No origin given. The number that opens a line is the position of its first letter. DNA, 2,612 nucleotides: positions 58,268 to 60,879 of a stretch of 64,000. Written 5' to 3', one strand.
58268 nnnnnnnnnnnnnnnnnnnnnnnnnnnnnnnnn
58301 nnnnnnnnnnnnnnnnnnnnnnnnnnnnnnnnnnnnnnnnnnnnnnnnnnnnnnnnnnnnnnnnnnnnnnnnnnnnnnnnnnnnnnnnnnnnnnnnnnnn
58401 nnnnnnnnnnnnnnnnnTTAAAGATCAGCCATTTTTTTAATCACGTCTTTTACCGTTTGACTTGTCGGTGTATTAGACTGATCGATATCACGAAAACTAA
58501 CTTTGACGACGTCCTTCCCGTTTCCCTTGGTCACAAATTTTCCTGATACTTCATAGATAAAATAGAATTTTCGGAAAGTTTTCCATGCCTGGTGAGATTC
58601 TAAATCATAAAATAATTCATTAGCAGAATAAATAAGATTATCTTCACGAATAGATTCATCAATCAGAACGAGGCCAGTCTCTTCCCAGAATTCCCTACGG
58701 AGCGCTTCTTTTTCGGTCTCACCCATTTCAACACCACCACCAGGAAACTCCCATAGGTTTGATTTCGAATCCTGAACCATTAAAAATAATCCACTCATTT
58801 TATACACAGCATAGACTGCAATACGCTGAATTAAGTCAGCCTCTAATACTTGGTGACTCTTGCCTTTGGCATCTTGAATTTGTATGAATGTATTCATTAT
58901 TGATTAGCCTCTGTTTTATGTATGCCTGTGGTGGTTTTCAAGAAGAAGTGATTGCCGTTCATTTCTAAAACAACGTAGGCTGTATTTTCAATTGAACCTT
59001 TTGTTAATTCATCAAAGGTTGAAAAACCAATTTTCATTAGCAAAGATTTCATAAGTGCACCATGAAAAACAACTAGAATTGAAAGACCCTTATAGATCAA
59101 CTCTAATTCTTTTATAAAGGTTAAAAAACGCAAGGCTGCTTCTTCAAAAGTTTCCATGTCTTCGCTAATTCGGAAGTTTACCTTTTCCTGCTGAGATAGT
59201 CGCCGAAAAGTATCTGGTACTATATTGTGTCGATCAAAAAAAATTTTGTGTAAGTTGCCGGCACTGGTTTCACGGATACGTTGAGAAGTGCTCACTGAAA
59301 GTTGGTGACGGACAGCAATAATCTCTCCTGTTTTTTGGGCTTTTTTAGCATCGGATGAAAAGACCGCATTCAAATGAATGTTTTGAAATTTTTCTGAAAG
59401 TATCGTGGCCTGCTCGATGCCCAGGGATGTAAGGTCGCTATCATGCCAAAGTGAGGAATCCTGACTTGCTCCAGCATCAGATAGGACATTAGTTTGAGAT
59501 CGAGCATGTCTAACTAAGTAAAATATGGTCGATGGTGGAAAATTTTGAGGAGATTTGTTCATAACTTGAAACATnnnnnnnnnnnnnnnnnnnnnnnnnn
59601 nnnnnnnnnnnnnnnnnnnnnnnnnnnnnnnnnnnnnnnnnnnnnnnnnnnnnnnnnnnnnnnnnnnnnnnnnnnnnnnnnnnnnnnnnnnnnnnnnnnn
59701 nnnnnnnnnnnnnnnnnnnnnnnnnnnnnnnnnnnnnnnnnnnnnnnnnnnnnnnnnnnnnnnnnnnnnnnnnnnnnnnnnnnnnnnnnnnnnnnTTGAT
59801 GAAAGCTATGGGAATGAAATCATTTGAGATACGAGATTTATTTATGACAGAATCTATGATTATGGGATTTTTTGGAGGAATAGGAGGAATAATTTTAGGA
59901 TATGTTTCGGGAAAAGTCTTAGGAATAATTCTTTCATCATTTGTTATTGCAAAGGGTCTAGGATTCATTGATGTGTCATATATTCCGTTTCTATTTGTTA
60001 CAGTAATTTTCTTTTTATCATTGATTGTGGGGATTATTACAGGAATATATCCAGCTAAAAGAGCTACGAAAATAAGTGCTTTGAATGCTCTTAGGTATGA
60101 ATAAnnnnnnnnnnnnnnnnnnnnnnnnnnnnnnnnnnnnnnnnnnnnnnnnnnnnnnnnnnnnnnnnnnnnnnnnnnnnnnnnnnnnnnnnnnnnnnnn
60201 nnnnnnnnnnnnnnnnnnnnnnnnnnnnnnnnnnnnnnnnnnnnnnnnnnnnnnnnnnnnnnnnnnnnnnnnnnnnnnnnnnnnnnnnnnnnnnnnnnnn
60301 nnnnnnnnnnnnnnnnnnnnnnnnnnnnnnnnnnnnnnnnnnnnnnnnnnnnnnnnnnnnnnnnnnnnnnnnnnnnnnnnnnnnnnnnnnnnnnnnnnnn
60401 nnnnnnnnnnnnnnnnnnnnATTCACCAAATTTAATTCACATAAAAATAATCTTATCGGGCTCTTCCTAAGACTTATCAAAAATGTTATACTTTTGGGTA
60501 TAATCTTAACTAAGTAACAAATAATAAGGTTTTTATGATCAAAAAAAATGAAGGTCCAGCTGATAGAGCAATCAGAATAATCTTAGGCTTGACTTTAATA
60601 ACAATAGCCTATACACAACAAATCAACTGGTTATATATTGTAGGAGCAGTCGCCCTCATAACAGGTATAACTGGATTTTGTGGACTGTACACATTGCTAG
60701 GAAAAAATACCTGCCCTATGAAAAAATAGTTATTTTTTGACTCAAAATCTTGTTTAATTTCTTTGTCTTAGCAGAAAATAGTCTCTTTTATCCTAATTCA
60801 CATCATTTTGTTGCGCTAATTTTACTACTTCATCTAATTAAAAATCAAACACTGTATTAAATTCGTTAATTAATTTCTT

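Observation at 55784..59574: Candidate uncharacterised system: two tandem radical SAM enzymes convergent with a Nudix hydrolase plus histidine-phosphatase pair in a higher-GC cassette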

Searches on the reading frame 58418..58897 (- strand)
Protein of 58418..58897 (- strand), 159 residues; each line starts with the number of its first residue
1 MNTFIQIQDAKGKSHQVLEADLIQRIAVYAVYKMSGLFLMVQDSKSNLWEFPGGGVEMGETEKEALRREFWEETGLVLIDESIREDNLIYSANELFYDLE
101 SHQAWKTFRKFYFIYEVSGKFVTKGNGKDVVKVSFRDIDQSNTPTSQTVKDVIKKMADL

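Call 4: search_protein_families(library=pfam, proteins=[window:58418-58897:-], max_evalue=0.01)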
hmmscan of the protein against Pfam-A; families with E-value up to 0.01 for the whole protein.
window:58418-58897:- (159 aa): 3 families
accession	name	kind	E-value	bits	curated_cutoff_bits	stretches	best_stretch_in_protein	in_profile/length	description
PF00293.34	NUDIX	-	3.5e-15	56.6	21.1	1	27-141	7-118/134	NUDIX domain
PF14815.12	NUDIX_4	-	0.00027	21.2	35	1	46-77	24-52/113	NUDIX domain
PF22327.2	Nudt16-like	-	0.0078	16.6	27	1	50-93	36-80/161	U8 snoRNA-decapping enzyme-like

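Call 5: search_protein_families(library=ncbifam, proteins=[window:58418-58897:-], max_evalue=0.01)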
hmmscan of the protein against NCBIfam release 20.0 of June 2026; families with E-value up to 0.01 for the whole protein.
window:58418-58897:- (159 aa): 16 families
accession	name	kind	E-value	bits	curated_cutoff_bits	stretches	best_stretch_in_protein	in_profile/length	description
TIGR00586.1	mutt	equivalog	4.6e-10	39.6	97.9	1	43-83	28-68/129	8-oxo-dGTP diphosphatase MutT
NF006530.0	PRK08999.1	equivalog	4.8e-10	39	245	1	44-77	30-63/315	Nudix family hydrolase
TIGR02705.1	nudix_YtkD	equivalog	9.4e-10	38.2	154.4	1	26-77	25-75/156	RNA deprotection pyrophosphohydrolase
NF008044.0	PRK10776.1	equivalog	1.4e-08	34.7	148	1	46-83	30-67/130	8-oxo-dGTP diphosphatase MutT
NF001938.0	PRK00714.1-5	equivalog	6.4e-08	32.1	116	1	42-116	40-115/172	RNA pyrophosphohydrolase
NF007834.0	PRK10546.1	equivalog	1.2e-07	31.7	156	1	41-76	20-59/135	pyrimidine (deoxy)nucleoside triphosphate diphosphatase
NF001937.0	PRK00714.1-4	equivalog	1.8e-07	31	139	1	35-78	19-62/161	RNA pyrophosphohydrolase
NF001936.0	PRK00714.1-3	equivalog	2.1e-07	31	118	1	36-77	24-65/155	RNA pyrophosphohydrolase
NF001935.0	PRK00714.1-2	equivalog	6.8e-07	29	259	1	46-120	30-107/183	RNA pyrophosphohydrolase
NF001934.0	PRK00714.1-1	equivalog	2.2e-06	27.2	241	1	36-81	20-65/176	RNA pyrophosphohydrolase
NF041652.1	Nud_hyd_Dein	equivalog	3.4e-06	27.3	200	1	42-77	38-73/152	Nudix hydrolase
NF012016.0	PRK15472.1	equivalog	7.6e-06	25.7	95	1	24-83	3-67/141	nucleoside triphosphatase NudI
NF006961.0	PRK09438.1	equivalog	0.00023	20.6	103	1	36-100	21-82/151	dihydroneopterin triphosphate diphosphatase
NF003787.0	PRK05379.1-4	equivalog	0.0013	17.8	449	1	26-84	209-270/346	bifunctional nicotinamide-nucleotide adenylyltransferase/Nudix hydroxylase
NF003785.0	PRK05379.1-1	equivalog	0.0019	17.4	418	1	29-82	207-263/347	bifunctional nicotinamide-nucleotide adenylyltransferase/Nudix hydroxylase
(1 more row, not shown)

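Call 25: search_protein_families(library=padloc, proteins=[window:58418-58897:-], max_evalue=0.01)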
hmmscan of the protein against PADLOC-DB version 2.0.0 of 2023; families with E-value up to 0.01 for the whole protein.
window:58418-58897:- (159 aa): 1 family
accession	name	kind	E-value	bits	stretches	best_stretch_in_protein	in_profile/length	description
PDLC04899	PDC-S07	-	2.9e-11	41.2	1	35-77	17-63/135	-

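Call 79: search_solved_structures(query=A3, max_evalue=0.01)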
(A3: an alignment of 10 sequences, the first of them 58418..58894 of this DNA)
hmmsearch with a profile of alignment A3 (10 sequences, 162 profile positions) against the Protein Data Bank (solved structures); distinct sequences matched with E-value up to 0.01: 129 (the best 60 are shown).
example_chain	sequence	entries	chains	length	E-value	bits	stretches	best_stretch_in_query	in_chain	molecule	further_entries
3id9_A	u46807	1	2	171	5.3e-13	52.3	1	22-80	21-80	MutT/NUDIX family protein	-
1jrk_A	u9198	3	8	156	5.8e-11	45.7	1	29-77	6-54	Nudix homolog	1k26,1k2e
3i7u_A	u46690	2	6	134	7.6e-11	45.3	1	28-160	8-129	AP4A hydrolase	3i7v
3fk9_A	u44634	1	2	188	5.5e-10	42.5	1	30-83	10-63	Mutator MutT protein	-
2jvb_A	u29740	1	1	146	1.7e-09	40.9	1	30-89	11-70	mRNA-decapping enzyme subunit 2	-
4k6e_A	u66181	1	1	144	1.7e-09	40.8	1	30-89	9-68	mRNA-decapping enzyme subunit 2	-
4kg4_A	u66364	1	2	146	2e-09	40.6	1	30-89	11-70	mRNA-decapping enzyme subunit 2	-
3smd_A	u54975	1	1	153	3.2e-09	40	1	17-82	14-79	MutT/NUDIX family protein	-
3ees_A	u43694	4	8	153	5.1e-09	39.3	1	27-77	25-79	Probable pyrophosphohydrolase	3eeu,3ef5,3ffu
6y3z_A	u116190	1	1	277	7.8e-09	38.7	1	30-89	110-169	m7GpppN-mRNA hydrolase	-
4kg3_A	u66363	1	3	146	1.1e-08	38.2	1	30-89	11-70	mRNA-decapping enzyme subunit 2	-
4v14_A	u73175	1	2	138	1.6e-08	37.7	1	44-99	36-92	MUTATOR MUTT PROTEIN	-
3q1p_A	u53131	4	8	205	1.7e-08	37.6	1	25-84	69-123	Phosphohydrolase (MutT/nudix family protein)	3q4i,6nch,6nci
2qjt_B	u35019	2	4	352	5.5e-08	36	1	27-85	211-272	Nicotinamide-nucleotide adenylyltransferase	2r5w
3grn_A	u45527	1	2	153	6e-08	35.8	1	26-78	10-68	MutT related protein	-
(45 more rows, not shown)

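Call 80: find_homologous_proteins(query=A3, max_evalue=1e-8)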
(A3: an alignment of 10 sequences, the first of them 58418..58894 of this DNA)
Query A3 (10 sequences) (158 aa, profile of the alignment): 414 proteins with E <= 1e-8 among 8000 candidates; the best 120 are listed.
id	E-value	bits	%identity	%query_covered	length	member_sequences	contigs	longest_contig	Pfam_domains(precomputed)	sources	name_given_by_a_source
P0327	4.5e-66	240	70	100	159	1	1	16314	PF00293.35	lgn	-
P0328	2.0e-65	237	100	100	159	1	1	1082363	PF00293.35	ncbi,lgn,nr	ncbi:MAG: NUDIX hydrolase [Pseudomonadales bacterium]|nr:NUDIX hydrolase [Pseudomonadales bacterium]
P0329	3.4e-62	227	41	82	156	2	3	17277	PF00293.35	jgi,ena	-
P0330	5.8e-60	220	46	99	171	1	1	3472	PF00293.35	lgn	-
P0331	1.4e-59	218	69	100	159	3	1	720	PF00293.35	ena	-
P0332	7.9e-57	209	37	96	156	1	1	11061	PF00293.35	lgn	-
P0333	1.9e-54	202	41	85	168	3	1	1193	PF00293.35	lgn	-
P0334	1.3e-53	199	38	87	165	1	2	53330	PF00293.35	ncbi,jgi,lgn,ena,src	-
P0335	2.5e-53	198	39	83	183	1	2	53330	PF00293.35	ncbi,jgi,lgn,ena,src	-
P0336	5.0e-53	197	41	85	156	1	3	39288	PF00293.35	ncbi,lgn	-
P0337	6.1e-51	190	50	94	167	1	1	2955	PF00293.35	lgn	-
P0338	1.3e-49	186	41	93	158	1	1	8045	PF00293.35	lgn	-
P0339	2.0e-49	185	40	82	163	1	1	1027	PF00293.35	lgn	-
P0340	3.5e-49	185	37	94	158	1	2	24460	PF00293.35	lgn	-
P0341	9.5e-49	183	38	96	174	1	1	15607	PF00293.35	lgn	-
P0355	1.7e-44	169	42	98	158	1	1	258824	PF00293.35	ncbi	-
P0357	3.4e-44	168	35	88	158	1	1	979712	PF00293.35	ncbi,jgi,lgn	ncbi:MAG TPA: NUDIX domain-containing protein [Candidatus Saccharimonadales bacterium]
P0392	1.4e-26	111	38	82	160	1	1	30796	PF00293.35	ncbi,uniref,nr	ncbi:NUDIX hydrolase [Nocardia brasiliensis]|uniref:NUDIX hydrolase n=1 Tax=Nocardia brasiliensis Ta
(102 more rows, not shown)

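Call 81: find_encoding_contigs(protein=P0357, flank=7000, max_places=1)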
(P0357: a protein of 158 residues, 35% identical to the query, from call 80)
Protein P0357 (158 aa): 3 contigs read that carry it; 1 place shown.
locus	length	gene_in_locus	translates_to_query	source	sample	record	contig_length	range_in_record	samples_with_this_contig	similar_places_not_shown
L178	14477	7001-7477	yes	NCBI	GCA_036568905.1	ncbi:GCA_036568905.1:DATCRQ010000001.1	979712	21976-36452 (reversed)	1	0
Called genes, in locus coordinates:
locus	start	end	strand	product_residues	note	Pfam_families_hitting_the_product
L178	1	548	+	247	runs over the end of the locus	-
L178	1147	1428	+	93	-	PF13376:OmdA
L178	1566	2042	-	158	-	PF13160:DUF3995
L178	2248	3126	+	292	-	PF01636:APH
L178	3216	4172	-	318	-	-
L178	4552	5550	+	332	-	PF00106:adh_short (faint), PF01073:3Beta_HSD, PF01370:Epimerase, PF02719:Polysacc_synt_2 (weak), PF03435:Sacchrp_dh_NADP (weak), PF04321:RmlD_sub_bind, PF07993:NAD_binding_4, PF16363:GDP_Man_Dehyd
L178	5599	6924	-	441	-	PF04055:Radical_SAM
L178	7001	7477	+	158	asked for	PF00293:NUDIX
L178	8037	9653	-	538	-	PF00512:HisKA, PF02518:HATPase_c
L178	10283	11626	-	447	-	-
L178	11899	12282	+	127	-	PF00072:Response_reg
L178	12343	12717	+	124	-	PF00072:Response_reg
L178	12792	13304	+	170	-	-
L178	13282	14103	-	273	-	PF00763:THF_DHG_CYH, PF02882:THF_DHG_CYH_C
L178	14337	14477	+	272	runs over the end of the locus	PF00561:Abhydrolase_1, PF00975:Thioesterase, PF12146:Hydrolase_4, PF12697:Abhydrolase_6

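Call 82: find_encoding_contigs(protein=P0355, flank=7000, max_places=1)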
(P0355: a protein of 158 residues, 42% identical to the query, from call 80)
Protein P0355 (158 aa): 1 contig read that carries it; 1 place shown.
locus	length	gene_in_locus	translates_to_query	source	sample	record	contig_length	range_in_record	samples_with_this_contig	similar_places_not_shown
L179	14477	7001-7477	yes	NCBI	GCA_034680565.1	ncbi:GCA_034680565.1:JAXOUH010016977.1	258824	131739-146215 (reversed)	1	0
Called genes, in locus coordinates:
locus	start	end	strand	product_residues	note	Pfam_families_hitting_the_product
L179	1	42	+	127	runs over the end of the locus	-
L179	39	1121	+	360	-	PF11999:Ice_binding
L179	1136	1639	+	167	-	PF04203:Sortase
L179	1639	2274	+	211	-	-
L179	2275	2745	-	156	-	PF01230:HIT (weak)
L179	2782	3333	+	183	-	-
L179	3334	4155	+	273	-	-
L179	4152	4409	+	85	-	-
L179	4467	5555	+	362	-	PF01926:MMR_HSR1, PF02421:FeoB_N (weak), PF06071:YchF-GTPase_C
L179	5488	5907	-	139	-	-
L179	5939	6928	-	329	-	PF02661:Fic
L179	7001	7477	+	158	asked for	PF00293:NUDIX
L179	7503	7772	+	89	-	PF01250:Ribosomal_S6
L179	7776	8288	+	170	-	PF00436:SSB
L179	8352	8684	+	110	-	PF01084:Ribosomal_S18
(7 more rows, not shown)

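Call 83: find_encoding_contigs(protein=P0392, flank=7000, max_places=1)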
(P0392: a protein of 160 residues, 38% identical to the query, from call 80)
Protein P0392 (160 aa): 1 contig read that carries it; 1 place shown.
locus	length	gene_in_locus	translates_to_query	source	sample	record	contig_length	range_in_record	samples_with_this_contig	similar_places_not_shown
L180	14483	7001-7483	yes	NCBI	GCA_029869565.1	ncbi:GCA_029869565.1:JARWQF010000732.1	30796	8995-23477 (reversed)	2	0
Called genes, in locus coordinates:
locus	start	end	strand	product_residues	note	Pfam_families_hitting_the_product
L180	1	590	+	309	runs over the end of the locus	PF00294:PfkB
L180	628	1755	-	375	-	-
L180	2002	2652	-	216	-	-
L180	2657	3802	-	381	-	PF04055:Radical_SAM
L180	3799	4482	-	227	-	PF13671:AAA_33 (weak)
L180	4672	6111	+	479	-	-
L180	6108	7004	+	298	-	PF01636:APH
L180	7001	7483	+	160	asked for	PF00293:NUDIX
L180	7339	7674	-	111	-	-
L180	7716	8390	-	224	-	PF19865:DUF6338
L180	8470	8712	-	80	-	PF09954:DUF2188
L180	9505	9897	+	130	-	-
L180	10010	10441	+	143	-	-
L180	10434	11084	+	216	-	PF07275:ArdA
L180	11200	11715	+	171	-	PF08937:ThsB_TIR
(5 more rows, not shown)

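Call 92: search_protein_families(library=ncbifam, proteins=[L178:4552-5550:+], max_evalue=0.00001)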
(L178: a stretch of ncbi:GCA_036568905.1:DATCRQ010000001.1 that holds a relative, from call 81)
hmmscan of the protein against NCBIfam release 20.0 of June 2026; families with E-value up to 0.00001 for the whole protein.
L178:4552-5550:+ (332 aa): 25 families
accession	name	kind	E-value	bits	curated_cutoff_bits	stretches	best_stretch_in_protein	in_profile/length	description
TIGR01181.1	dTDP_gluc_dehyt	equivalog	9.6e-126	419.2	365.1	1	4-321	1-320/321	dTDP-glucose 4,6-dehydratase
NF007582.0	PRK10217.1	equivalog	4.5e-81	272.7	698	1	3-323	2-342/355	dTDP-glucose 4,6-dehydratase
NF007490.0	PRK10084.1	subfamily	8.2e-81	271.8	649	1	4-322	2-344/361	dTDP-glucose 4,6-dehydratase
TIGR04180.1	EDH_00030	hypoth_equivalog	2.6e-36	125.2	475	1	5-298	1-296/297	NAD-dependent 4,6-dehydratase LegB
TIGR01179.1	galE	equivalog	2.7e-29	102.1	262.3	1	4-315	1-328/332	UDP-glucose 4-epimerase GalE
TIGR01472.1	gmd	equivalog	3.9e-19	69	415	1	19-245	27-254/342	GDP-mannose 4,6-dehydratase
TIGR02622.1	CDP_4_6_dhtase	equivalog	6.7e-18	64.9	278.45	1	3-316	5-334/352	CDP-glucose 4,6-dehydratase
NF007956.0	PRK10675.1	subfamily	1.8e-16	60.2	394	1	4-156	2-156/338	UDP-glucose 4-epimerase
TIGR02197.1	heptose_epim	equivalog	7e-16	58.3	274.6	1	5-313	1-314/316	ADP-glyceromanno-heptose 6-epimerase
TIGR03466.1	HpnA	hypoth_equivalog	2.7e-15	56.1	367.65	1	4-243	2-231/327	hopanoid-associated sugar epimerase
NF011728.1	PRK15181.1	equivalog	2.8e-15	56.2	760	1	3-315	16-340/348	Vi polysaccharide biosynthesis UDP-N-acetylglucosaminuronic acid C-4 epimerase TviC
NF008872.0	PRK11908.1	equivalog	1.6e-14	53.7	294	1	3-318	2-341/349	bifunctional UDP-4-keto-pentose/UDP-xylose synthase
NF043036.1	ErythonDh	equivalog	6.3e-13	48.6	325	1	4-165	2-165/321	D-erythronate dehydrogenase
TIGR01214.1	rmlD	equivalog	4.7e-12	45.6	224.05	1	4-165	1-140/285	dTDP-4-dehydrorhamnose reductase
NF047922.1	GDPFucSynFcl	equivalog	7.7e-12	45.3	500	1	146-316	131-305/308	GDP-L-fucose synthase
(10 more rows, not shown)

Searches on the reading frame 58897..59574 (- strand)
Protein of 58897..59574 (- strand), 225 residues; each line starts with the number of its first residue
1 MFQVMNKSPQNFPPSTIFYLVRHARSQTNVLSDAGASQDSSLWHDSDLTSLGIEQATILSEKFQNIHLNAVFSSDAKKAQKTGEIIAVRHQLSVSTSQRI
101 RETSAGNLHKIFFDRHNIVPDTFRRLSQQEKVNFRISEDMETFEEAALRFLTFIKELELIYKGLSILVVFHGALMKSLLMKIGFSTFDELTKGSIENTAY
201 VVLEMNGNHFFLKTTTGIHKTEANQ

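Call 4: search_protein_families(library=pfam, proteins=[window:58897-59574:-], max_evalue=0.01)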
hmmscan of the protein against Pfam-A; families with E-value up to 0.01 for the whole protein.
window:58897-59574:- (225 aa): 1 family
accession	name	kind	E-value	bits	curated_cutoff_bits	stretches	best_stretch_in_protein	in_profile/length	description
PF00300.27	His_Phos_1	-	9.6e-30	104.1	21.7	1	18-214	1-190/194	Histidine phosphatase superfamily (branch 1)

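Call 5: search_protein_families(library=ncbifam, proteins=[window:58897-59574:-], max_evalue=0.01)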
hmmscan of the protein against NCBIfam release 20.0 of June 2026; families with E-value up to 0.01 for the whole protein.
window:58897-59574:- (225 aa): 11 families
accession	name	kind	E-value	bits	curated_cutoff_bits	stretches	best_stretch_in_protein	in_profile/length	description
NF045917.1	PhserinePhPspA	equivalog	1.9e-16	60.4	350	1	18-209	4-188/211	phosphoserine phosphatase PspA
NF038349.1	dPGM_arch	equivalog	5.6e-16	59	225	1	20-182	3-148/194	2,3-diphosphoglycerate-dependent phosphoglycerate mutase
TIGR03162.1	ribazole_cobC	equivalog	1.5e-14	53.8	162.9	1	19-202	2-175/176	alpha-ribazole phosphatase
NF002901.0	PRK03482.1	equivalog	1.9e-13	50.5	261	1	18-182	4-161/215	2,3-diphosphoglycerate-dependent phosphoglycerate mutase GpmB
NF011580.0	PRK15004.1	equivalog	9.8e-13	48.5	250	1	18-214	3-192/203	adenosylcobalamin/alpha-ribazole phosphatase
NF005567.0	PRK07238.1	equivalog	6.1e-11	42.2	326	1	15-180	177-335/378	bifunctional RNase H/acid phosphatase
NF009994.0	PRK13463.1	equivalog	8.1e-09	35.5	277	1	16-180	3-160/203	phosphoserine phosphatase 1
TIGR03848.1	MSMEG_4193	subfamily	4.4e-07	29.5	203.85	1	20-180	4-161/204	MSMEG_4193 family putative phosphomutase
NF002217.0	PRK01112.1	equivalog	5.8e-07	29.1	320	1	19-89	5-68/228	2,3-bisphosphoglycerate-dependent phosphoglycerate mutase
NF002339.0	PRK01295.1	equivalog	1.3e-06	28.1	316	1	17-208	4-195/206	2,3-bisphosphoglycerate-dependent phosphoglycerate mutase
NF010717.0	PRK14119.1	equivalog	0.0048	16.5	378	0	36-111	16-96/228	2,3-diphosphoglycerate-dependent phosphoglycerate mutase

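Call 25: search_protein_families(library=padloc, proteins=[window:58897-59574:-], max_evalue=0.01)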
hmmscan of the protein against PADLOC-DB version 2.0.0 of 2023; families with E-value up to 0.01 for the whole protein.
window:58897-59574:- (225 aa): 0 families

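Call 78: search_solved_structures(query=window:58897-59571:-, max_evalue=0.00001)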
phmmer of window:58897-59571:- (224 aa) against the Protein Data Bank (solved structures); distinct sequences matched with E-value up to 0.00001: 7.
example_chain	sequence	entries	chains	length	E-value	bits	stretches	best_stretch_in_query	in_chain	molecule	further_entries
1h2e_A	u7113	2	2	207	5e-11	46.1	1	15-213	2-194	PHOSPHATASE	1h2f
9mmh_A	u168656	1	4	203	5.5e-11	46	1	17-214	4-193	Phosphoglycerate mutase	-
1ebb_A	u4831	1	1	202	5.6e-11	46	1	15-212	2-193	PHOSPHATASE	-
4ij5_A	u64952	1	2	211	1.2e-08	38.4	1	18-212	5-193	Phosphoserine phosphatase 1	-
4ij6_A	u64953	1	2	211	1.2e-07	35.1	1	43-212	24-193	Phosphoserine phosphatase 1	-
1fzt_A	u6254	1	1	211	5.4e-06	29.7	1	16-204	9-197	PHOSPHOGLYCERATE MUTASE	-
8s6q_A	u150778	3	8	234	6.5e-06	29.4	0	13-103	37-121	Phosphoglycerate mutase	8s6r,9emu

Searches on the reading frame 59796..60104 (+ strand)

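Call 87: search_protein_families(library=pfam, proteins=[window:59796-60104:+], max_evalue=0.001)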
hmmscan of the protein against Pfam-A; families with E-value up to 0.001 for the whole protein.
window:59796-60104:+ (102 aa): 1 family
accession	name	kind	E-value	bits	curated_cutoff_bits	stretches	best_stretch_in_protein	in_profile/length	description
PF02687.27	FtsX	-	7.4e-10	39.4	25.5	1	1-94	32-119/120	FtsX-like permease C-terminal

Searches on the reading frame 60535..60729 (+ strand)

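Call 4: search_protein_families(library=pfam, proteins=[window:60535-60729:+], max_evalue=0.01)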
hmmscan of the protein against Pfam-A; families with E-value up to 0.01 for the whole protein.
window:60535-60729:+ (64 aa): 2 families
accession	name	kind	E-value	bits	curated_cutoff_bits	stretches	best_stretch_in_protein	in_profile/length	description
PF11127.14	YgaP-like_TM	-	2.9e-21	75.8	25.3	1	3-63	2-66/66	Inner membrane protein YgaP-like, transmembrane domain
PF11381.13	DUF3185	-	0.0046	17.3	25.3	1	21-47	32-58/59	Protein of unknown function (DUF3185)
